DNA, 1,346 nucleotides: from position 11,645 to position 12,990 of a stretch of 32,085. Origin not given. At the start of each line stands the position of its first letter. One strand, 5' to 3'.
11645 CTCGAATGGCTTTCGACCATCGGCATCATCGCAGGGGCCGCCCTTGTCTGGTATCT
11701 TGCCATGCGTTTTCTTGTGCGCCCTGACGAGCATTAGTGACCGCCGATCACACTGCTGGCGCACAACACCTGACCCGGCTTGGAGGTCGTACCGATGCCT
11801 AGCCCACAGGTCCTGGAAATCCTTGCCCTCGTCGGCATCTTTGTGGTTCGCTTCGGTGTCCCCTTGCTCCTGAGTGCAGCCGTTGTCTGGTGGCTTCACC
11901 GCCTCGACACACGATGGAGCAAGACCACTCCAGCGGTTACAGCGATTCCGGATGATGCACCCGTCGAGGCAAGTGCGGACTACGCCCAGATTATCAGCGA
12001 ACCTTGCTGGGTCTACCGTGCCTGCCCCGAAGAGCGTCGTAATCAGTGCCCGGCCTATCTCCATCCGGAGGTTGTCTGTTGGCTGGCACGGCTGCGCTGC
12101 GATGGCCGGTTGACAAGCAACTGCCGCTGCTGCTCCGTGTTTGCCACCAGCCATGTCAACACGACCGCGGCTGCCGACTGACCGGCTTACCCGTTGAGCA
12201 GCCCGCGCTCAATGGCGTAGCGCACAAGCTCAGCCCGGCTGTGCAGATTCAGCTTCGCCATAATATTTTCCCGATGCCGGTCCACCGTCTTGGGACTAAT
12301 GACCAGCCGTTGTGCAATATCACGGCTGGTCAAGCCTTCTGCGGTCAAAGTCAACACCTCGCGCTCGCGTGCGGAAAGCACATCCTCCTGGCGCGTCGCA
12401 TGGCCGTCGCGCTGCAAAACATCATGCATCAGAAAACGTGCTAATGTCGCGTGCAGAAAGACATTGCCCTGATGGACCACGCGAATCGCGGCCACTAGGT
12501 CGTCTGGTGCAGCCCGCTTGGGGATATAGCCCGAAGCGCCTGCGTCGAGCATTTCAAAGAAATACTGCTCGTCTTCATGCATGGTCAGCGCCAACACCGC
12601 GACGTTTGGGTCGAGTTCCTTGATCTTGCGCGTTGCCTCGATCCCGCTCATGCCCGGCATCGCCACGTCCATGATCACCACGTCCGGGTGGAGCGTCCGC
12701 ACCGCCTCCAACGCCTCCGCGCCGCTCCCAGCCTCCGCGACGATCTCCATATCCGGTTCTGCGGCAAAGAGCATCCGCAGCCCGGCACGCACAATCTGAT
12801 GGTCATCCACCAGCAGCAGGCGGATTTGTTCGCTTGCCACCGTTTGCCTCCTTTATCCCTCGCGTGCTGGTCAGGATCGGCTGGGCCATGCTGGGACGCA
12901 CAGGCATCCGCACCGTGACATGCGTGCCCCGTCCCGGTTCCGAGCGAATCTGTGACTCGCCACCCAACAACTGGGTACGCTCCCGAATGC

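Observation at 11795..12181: Membrane-anchored 8-cysteine protein whose N-terminal helix is a paralogue of the 42-aa ORF at the other end of the operon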

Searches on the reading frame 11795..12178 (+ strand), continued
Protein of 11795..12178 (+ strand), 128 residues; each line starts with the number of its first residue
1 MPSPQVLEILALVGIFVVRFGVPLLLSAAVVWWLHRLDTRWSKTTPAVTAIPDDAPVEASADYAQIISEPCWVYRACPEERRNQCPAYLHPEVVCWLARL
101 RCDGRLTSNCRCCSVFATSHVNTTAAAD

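Call 62: find_encoding_contigs(protein=P0215, flank=9000, max_places=2)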
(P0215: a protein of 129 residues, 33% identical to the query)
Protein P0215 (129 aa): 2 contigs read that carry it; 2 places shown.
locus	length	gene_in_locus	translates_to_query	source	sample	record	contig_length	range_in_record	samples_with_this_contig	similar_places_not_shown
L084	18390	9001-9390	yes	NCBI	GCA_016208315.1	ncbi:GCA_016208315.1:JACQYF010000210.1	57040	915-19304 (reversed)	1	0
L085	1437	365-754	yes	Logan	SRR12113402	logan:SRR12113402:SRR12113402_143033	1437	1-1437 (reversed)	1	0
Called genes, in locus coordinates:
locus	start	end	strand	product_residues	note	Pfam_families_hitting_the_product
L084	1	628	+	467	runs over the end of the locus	PF25917:BSH_RND (weak), PF25984:BSH_YknX (faint), PF25954:Beta-barrel_RND_2, PF25990:Beta-barrel_YknX, PF25989:YknX_C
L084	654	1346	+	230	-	PF00005:ABC_tran, PF02463:SMC_N (weak), PF13555:AAA_29 (weak), PF13304:AAA_21 (faint)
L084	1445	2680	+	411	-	PF12704:MacB_PCD, PF02687:FtsX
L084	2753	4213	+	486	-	PF26549:Tricorn_N, PF26550:Tricorn_2nd (weak), PF07676:PD40 (weak)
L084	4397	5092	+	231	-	PF01694:Rhomboid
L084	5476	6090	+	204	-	-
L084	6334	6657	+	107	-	PF04365:BrnT_toxin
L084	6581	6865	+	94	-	PF14384:BrnA_antitoxin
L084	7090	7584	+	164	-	PF10604:Polyketide_cyc2, PF03364:Polyketide_cyc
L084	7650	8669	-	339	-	PF00092:VWA (weak), PF13519:VWA_2, PF00092:VWA (weak)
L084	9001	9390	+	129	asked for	-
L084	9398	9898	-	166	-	PF08020:DUF1706, PF11716:MDMPI_N (weak), PF12867:DinB_2 (weak)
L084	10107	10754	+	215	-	PF07336:ABATE, PF11706:zf-CGNR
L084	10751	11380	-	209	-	PF01209:Ubie_methyltran, PF13489:Methyltransf_23, PF13847:Methyltransf_31, PF08241:Methyltransf_11, PF08242:Methyltransf_12, PF13649:Methyltransf_25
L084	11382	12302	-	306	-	PF00106:adh_short (faint), PF01370:Epimerase, PF13460:NAD_binding_10, PF08338:DUF1731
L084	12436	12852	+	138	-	PF00581:Rhodanese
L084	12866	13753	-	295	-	PF00892:EamA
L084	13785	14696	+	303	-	PF00294:PfkB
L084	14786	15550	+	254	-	PF00392:GntR, PF07702:UTRA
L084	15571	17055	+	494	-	PF06253:MTTB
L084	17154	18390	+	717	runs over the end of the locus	PF00890:FAD_binding_2, PF01266:DAO, PF07992:Pyr_redox_2 (faint), PF13450:NAD_binding_8 (weak), PF16350:FAO_M, PF01571:GCV_T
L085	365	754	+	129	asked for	-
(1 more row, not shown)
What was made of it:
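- Orphan copies exist (L084, call 62). The orphan copy L084 (call 62).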

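Call 67: find_encoding_contigs(protein=P0192, flank=8000, max_places=1)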
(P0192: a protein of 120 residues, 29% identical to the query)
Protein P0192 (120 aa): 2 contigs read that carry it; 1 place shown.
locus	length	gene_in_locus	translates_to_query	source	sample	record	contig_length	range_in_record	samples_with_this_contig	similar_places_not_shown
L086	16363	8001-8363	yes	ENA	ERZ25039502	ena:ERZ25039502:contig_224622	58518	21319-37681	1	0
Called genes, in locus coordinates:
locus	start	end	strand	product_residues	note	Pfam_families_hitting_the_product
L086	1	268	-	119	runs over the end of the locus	-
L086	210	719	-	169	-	PF01041:DegT_DnrJ_EryC1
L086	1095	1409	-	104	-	PF02397:Bac_transf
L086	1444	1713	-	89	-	PF02397:Bac_transf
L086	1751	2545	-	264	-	PF01370:Epimerase, PF02719:Polysacc_synt_2, PF04321:RmlD_sub_bind (weak), PF16363:GDP_Man_Dehyd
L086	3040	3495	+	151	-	-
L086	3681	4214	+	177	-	-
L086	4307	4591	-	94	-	-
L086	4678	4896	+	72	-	-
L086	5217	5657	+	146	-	PF01048:PNP_UDP_1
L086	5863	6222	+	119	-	PF08713:DNA_alkylation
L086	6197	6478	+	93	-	PF08713:DNA_alkylation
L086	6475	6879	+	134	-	PF01329:Pterin_4a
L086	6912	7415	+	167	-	PF00583:Acetyltransf_1, PF13673:Acetyltransf_10 (weak), PF13508:Acetyltransf_7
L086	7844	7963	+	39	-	-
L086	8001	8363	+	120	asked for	-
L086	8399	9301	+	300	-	PF13484:Fer4_16 (faint), PF13247:Fer4_11, PF12838:Fer4_7, PF12797:Fer4_2 (weak), PF12837:Fer4_6, PF13237:Fer4_10 (weak), PF00037:Fer4 (weak), PF13187:Fer4_9 (weak), +2 more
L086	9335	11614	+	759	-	PF03916:NrfD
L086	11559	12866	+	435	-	PF00672:HAMP, PF07730:HisKA_3, PF13581:HATPase_c_2, PF02518:HATPase_c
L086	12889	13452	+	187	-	-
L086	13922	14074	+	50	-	-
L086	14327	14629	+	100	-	PF26549:Tricorn_N, PF26550:Tricorn_2nd (faint), PF07676:PD40, PF26549:Tricorn_N, PF07676:PD40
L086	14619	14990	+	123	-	PF00930:DPPIV_N (faint), PF26549:Tricorn_N, PF26550:Tricorn_2nd, PF07676:PD40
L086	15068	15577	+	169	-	PF12797:Fer4_2 (faint), PF13237:Fer4_10 (weak), PF14697:Fer4_21 (faint), PF12838:Fer4_7 (weak), PF13247:Fer4_11 (weak)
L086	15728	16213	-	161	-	-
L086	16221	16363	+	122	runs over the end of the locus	PF03916:NrfD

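Call 68: find_encoding_contigs(protein=P0172, flank=8000, max_places=1)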
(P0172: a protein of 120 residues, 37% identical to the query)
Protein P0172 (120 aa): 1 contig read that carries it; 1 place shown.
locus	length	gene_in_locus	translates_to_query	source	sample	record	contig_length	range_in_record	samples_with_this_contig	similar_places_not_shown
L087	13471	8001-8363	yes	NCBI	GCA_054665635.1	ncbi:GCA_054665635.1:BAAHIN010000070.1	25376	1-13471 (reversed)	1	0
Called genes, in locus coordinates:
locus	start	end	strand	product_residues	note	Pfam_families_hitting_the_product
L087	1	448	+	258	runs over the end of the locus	-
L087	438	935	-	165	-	PF25919:BSH_CusB (faint), PF25917:BSH_RND (faint), PF25984:BSH_YknX (faint), PF00364:Biotin_lipoyl, PF25973:BSH_CzcB (faint)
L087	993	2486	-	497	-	PF00289:Biotin_carb_N, PF02222:ATP-grasp (weak), PF02786:CPSase_L_D2, PF07478:Dala_Dala_lig_C, PF02785:Biotin_carb_C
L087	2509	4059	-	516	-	PF01039:Carboxyl_trans, PF03255:ACCA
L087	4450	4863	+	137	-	-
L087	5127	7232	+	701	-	PF07730:HisKA_3, PF02518:HATPase_c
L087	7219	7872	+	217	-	PF00072:Response_reg, PF00196:GerE, PF04545:Sigma70_r4 (weak), PF08281:Sigma70_r4_2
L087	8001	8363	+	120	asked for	-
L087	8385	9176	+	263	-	PF14522:Cytochrome_C7 (faint), PF02335:Cytochrom_C552 (faint), PF09699:Paired_CXXCH_1 (faint), PF14537:Cytochrom_c3_2 (faint), PF13435:Cytochrome_C554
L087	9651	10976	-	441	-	PF03916:NrfD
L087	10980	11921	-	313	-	PF10518:TAT_signal (weak), PF00037:Fer4 (faint), PF12797:Fer4_2 (weak), PF12837:Fer4_6 (faint), PF13247:Fer4_11, PF12838:Fer4_7 (weak), PF13237:Fer4_10 (weak), PF13187:Fer4_9 (weak), +1 more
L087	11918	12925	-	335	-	PF02085:Cytochrom_CIII (faint), PF14522:Cytochrome_C7 (faint), PF14537:Cytochrom_c3_2 (faint), PF13435:Cytochrome_C554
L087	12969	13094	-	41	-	-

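Call 69: find_encoding_contigs(protein=P0221, flank=8000, max_places=1)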
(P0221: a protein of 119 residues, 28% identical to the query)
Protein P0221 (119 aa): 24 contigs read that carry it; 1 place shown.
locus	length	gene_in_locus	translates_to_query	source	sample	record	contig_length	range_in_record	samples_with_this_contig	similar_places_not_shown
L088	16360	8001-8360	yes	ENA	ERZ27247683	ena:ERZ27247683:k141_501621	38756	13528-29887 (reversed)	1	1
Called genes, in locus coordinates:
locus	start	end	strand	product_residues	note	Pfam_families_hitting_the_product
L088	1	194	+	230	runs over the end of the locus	PF00033:Cytochrome_B, PF14358:DUF4405 (weak), PF13631:Cytochrom_B_N_2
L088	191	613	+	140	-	PF00032:Cytochrom_B_C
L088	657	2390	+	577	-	PF02085:Cytochrom_CIII (faint), PF09699:Paired_CXXCH_1 (faint), PF13435:Cytochrome_C554 (faint), PF14522:Cytochrome_C7 (faint), PF22113:Mtrc-MtrF_II-IV_dom (faint), PF14537:Cytochrom_c3_2 (weak)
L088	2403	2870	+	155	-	PF25471:TM_PetC (faint), PF00355:Rieske, PF13806:Rieske_2 (weak)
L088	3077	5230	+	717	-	PF14522:Cytochrome_C7 (faint), PF09699:Paired_CXXCH_1 (faint), PF14537:Cytochrom_c3_2 (faint), PF22113:Mtrc-MtrF_II-IV_dom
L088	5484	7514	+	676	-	PF03264:Cytochrom_NNT, PF14522:Cytochrome_C7 (faint), PF14537:Cytochrom_c3_2 (faint), PF22113:Mtrc-MtrF_II-IV_dom (faint)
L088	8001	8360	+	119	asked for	-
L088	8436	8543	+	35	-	-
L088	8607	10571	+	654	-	PF01590:GAF (faint), PF13185:GAF_2, PF13492:GAF_3, PF07730:HisKA_3, PF02518:HATPase_c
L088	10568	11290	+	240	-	PF13384:HTH_23 (faint), PF00072:Response_reg, PF04545:Sigma70_r4 (faint), PF08281:Sigma70_r4_2, PF00196:GerE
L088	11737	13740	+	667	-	PF22113:Mtrc-MtrF_II-IV_dom (faint), PF14522:Cytochrome_C7 (faint), PF13435:Cytochrome_C554 (faint)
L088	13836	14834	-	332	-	PF01790:LGT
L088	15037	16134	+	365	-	PF01926:MMR_HSR1, PF02421:FeoB_N, PF06071:YchF-GTPase_C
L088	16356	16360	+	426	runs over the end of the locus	PF00275:EPSP_synthase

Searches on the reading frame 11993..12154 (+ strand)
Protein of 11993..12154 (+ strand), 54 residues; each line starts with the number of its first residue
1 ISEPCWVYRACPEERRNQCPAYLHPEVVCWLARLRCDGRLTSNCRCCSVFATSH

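Call 22: find_homologous_proteins(query=A3, max_evalue=0.001)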
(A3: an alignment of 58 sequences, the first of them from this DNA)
Query A3 (58 sequences): 2 candidates shared short words with the query, none scored E <= 0.001.
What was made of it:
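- Tried and rejected: A word-indexed protein search with the 54-residue domain alignment returned nothing, and that search was used up (call 22).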

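Call 43: search_protein_families(library=ncbifam, proteins=[window:11993-12154:+], max_evalue=10)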
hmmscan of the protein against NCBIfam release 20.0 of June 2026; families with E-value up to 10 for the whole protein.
seq(54 aa): 1 family
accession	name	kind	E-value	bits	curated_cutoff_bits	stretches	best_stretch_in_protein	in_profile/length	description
NF045718.1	two_CW_domain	domain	3.1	8.2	35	0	4-50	2-74/80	two-CW domain-containing protein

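Call 46: predict_structure(alignment_id=A3)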
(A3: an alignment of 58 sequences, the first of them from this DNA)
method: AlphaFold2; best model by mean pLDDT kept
length: 54 residues; sequences in the alignment: 58
mean_pLDDT: 79.2   pTM: 0.57
mean pLDDT of the five models: 79.2, 79.2, 79.2, 79.0, 78.3
residues with pLDDT >= 90: 0; 70-90: 50; 50-70: 4; < 50: 0
segments of 3 or more residues with pLDDT < 50: none
pLDDT, mean of each block of 10 residues (from residue 1): 73 82 83 84 77 68
secondary structure, 60 per line:
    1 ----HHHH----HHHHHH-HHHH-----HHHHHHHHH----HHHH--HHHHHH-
elements in order: H5-8 H13-18 H20-23 H29-37 H42-45 H48-53

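Call 52: fold_search(model_id=the predicted structure, library=pdb)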
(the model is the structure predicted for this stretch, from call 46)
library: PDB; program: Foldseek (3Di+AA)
matches with E <= 10: 0; with E <= 0.001: 0
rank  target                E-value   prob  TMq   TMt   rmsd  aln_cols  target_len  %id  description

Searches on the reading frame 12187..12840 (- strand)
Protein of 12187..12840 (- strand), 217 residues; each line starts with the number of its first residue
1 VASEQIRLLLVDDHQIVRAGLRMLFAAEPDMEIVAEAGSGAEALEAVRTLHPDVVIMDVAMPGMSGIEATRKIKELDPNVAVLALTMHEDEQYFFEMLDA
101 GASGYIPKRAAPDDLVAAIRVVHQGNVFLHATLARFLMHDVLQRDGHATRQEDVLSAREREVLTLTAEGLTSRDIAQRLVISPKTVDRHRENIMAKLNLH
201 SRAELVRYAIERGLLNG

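Call 3: search_protein_families(library=pfam, proteins=[window:12187-12840:-], max_evalue=1)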
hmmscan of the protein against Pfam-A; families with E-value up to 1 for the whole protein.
window:12187-12840:- (217 aa): 18 families
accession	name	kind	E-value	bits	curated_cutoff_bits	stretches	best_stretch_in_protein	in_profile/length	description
PF00072.30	Response_reg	-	1.6e-32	112.4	30.2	1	9-120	2-111/111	Response regulator receiver domain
PF00196.25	GerE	-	2.7e-22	78.6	23.5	1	153-209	1-57/57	Bacterial regulatory proteins, luxR family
PF08281.18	Sigma70_r4_2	-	1.1e-07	31.8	25.7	1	155-197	11-54/54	Sigma-70, region 4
PF04545.22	Sigma70_r4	-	0.00045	20.1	24.1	1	153-197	3-48/50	Sigma-70, region 4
PF13384.12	HTH_23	-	0.00084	19.5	24.6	1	160-191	8-39/50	Homeodomain-like domain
PF13936.12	HTH_38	-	0.0033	17.6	27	1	155-189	5-40/44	Helix-turn-helix domain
PF21476.4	PF0610-like_N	-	0.0067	17.1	33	1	157-189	2-34/50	PF0610-like, N-terminal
PF13551.12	HTH_29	-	0.0078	16.7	28.1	1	162-191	4-34/64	Winged helix-turn helix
PF10686.14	YAcAr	-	0.013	15.7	28.2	1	12-44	12-44/66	YspA, cpYpsA-related SLOG family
PF15175.11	SPATA24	-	0.017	15.4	27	1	145-200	122-176/182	Spermatogenesis-associated protein 24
PF12683.13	DUF3798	-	0.027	14.4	24.6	1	54-100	62-106/271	Protein of unknown function (DUF3798)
PF24657.1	DUF7646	-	0.036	14.5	27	1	167-205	28-66/85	Domain of unknown function (DUF7646)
PF07638.17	Sigma70_ECF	-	0.04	14.3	21.1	1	152-199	134-181/185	ECF sigma factor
PF19889.5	DUF6362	-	0.045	14.5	31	1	153-196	54-97/98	Domain of unknown function (DUF6362)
PF02796.21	HTH_7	-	0.06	13.9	23.8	1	160-186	12-38/45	Helix-turn-helix domain of resolvase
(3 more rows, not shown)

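Call 4: search_protein_families(library=ncbifam, proteins=[window:12187-12840:-], max_evalue=1)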
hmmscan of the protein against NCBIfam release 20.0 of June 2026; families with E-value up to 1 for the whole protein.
window:12187-12840:- (217 aa): 129 families (the best 25 are shown)
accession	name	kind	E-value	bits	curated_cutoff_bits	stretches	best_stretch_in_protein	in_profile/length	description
NF052445.1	RespRegMctR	equivalog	1e-53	181.8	300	1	5-214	1-204/205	two-component system response regulator MctR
NF011896.0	PRK15369.1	equivalog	1.7e-50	171.6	242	1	5-213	3-208/211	two component system response regulator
NF007018.1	PRK09483.1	equivalog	2.7e-49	167.8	280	1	6-216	2-210/217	UvrY/SirA/GacA family response regulator transcription factor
NF047785.1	respo_reg_MadR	equivalog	2.1e-44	151.4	300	1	6-215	1-209/209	MadR family response regulator transcription factor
NF007935.0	PRK10651.1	equivalog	2.5e-44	151.1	250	1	3-208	4-209/216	two-component system response regulator NarL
NF007685.0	PRK10360.1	equivalog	3.3e-40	138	258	1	6-208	2-191/196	response regulator transcription factor UhpA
NF007708.0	PRK10403.1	equivalog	4e-37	127.8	343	1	6-203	7-202/215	nitrate/nitrite response regulator protein NarP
NF007403.0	PRK09935.1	equivalog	1.3e-34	119.7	271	1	8-212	6-207/210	fimbria biosynthesis transcriptional regulator FimZ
NF007419.0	PRK09958.1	equivalog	3.5e-31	108.4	251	1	9-209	4-198/204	acid-sensing system DNA-binding response regulator EvgA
NF006900.1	PRK09390.1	equivalog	4.5e-27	94.9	255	1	4-212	3-200/203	response regulator FixJ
NF001965.0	PRK00742.1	subfamily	1.2e-24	87.2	293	1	4-111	2-110/357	chemotaxis-specific protein-glutamate methyltransferase CheB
NF041367.1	CheY_Halo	equivalog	8.2e-24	84.2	200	1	9-120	2-111/114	chemotaxis protein CheY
NF008098.0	PRK10840.1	equivalog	1.2e-23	83.7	235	1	5-208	3-204/216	response regulator transcription factor RcsB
NF040749.1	tetrathio_RR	equivalog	1.8e-19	70.2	290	1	10-207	4-186/191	tetrathionate respiration response regulator TtrR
NF009206.0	PRK12555.1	subfamily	4.3e-19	68.7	342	1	6-106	1-102/340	chemotaxis-specific protein-glutamate methyltransferase CheB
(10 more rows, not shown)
